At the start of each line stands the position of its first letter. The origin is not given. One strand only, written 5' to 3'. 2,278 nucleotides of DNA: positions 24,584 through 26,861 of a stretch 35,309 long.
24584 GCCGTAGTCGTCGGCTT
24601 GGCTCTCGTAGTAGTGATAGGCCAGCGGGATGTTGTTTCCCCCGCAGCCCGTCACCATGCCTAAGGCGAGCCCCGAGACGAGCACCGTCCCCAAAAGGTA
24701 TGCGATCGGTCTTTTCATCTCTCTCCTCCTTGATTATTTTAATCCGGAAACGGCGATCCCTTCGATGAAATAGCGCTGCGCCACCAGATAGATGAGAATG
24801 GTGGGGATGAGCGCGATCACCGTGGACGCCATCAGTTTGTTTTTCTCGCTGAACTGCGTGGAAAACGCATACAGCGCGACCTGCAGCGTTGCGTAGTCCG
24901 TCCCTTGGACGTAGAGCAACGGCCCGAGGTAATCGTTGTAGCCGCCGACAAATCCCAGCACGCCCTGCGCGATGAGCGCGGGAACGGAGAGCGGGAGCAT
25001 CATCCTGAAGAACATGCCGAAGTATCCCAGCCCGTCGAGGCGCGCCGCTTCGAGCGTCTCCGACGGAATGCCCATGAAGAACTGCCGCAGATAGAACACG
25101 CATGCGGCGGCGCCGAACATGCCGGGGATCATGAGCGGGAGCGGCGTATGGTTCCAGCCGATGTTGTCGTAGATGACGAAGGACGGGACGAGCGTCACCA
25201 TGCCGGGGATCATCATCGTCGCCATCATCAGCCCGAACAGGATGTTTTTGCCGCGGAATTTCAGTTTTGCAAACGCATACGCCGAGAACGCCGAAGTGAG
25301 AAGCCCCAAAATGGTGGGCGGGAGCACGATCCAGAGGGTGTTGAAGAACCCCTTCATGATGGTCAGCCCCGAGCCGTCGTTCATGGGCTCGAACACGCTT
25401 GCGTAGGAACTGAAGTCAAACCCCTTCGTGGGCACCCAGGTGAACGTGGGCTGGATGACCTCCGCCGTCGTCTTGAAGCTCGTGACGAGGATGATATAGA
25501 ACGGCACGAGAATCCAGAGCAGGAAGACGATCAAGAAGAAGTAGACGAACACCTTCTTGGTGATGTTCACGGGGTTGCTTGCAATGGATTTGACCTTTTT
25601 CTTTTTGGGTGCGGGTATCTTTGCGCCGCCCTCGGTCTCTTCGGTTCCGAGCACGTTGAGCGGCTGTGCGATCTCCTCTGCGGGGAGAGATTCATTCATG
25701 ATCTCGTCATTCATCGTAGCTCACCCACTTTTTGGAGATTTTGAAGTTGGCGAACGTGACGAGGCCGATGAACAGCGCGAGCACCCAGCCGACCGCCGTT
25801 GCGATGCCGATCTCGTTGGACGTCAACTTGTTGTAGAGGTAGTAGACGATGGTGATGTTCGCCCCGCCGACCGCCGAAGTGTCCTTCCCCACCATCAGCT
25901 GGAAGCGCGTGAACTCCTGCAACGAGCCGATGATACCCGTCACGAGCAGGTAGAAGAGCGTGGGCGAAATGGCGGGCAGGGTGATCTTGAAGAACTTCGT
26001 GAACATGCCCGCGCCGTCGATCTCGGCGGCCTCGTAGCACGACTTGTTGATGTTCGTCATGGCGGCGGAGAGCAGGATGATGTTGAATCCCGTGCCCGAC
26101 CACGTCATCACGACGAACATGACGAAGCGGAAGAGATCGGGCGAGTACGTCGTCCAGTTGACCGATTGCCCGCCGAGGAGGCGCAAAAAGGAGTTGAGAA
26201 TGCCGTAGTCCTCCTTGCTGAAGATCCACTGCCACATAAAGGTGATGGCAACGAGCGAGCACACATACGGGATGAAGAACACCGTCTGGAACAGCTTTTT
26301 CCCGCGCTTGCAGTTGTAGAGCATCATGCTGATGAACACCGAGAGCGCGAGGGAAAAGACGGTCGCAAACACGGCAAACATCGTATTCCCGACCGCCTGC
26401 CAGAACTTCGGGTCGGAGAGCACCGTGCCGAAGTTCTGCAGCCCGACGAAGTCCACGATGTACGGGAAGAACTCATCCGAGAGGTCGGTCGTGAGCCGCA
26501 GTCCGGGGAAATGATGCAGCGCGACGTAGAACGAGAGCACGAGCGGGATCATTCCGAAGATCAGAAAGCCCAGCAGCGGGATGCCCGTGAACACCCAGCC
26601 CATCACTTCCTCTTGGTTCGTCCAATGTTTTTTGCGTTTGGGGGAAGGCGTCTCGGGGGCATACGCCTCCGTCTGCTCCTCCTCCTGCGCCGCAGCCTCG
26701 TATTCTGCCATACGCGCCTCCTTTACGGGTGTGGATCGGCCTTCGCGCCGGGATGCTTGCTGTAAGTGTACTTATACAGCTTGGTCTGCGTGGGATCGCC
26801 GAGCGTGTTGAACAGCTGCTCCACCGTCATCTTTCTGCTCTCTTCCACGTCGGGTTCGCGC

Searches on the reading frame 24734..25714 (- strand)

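Call 16: search_protein_families(library=ncbifam, proteins=[window:24734-25714:-], max_evalue=0.00001)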
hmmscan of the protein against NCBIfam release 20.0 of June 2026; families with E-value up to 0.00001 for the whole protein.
window:24734-25714:- (326 aa): 6 families
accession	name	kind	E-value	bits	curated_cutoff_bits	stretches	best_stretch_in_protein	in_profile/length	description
NF008210.0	PRK10973.1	equivalog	1e-34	120.5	297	1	54-321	9-277/281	sn-glycerol-3-phosphate ABC transporter permease UgpE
NF040932.1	ABC_arch_GlcU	equivalog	3.3e-29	102.4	340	1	59-324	7-268/272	glucose ABC transporter permease GlcU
NF008231.0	PRK10998.1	equivalog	1.7e-24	86.9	261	1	53-326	12-295/296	maltose ABC transporter permease MalG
NF007047.0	PRK09500.1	equivalog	3.2e-12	46.6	326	1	54-313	4-249/257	spermidine/putrescine ABC transporter permease PotC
NF040931.1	ABC_arch_GlcT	equivalog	8.6e-09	35.4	360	1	201-308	155-264/278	glucose ABC transporter permease GlcT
TIGR01581.1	Mo_ABC_porter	hypoth_equivalog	1.8e-07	30.8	210.3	1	134-307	34-221/225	ABC transporter permease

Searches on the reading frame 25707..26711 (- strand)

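Call 16: search_protein_families(library=ncbifam, proteins=[window:25707-26711:-], max_evalue=0.00001)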
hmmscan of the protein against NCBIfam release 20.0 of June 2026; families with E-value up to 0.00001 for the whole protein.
window:25707-26711:- (334 aa): 9 families
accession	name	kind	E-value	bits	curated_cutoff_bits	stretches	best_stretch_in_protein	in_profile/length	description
NF007852.0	PRK10561.1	equivalog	2e-27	96.8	335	1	82-332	47-294/295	sn-glycerol-3-phosphate ABC transporter permease UgpA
NF040931.1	ABC_arch_GlcT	equivalog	6.5e-22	78.5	360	1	82-330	30-276/278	glucose ABC transporter permease GlcT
NF008232.0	PRK10999.1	equivalog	1.7e-19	70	392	1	87-328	263-517/520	maltose ABC transporter permease MalF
TIGR00969.1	3a0106s02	subfamily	3e-10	40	240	1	90-314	46-258/272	sulfate ABC transporter permease subunit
TIGR02141.1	modB_ABC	equivalog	1e-09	38.3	182.6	1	112-319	6-200/208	molybdate ABC transporter permease subunit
TIGR03262.1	PhnU2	equivalog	1.5e-09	37.1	593.25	1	64-267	13-205/546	putative 2-aminoethylphosphonate ABC transporter permease subunit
TIGR02140.1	permease_CysW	equivalog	1.2e-06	28.3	329.1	1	90-319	32-248/261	sulfate ABC transporter permease subunit CysW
TIGR01581.1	Mo_ABC_porter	hypoth_equivalog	2.2e-06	27.3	210.3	1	90-314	6-218/225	ABC transporter permease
NF006939.0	PRK09421.1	equivalog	6.6e-06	25.7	262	0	104-318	9-212/230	molybdate ABC transporter permease subunit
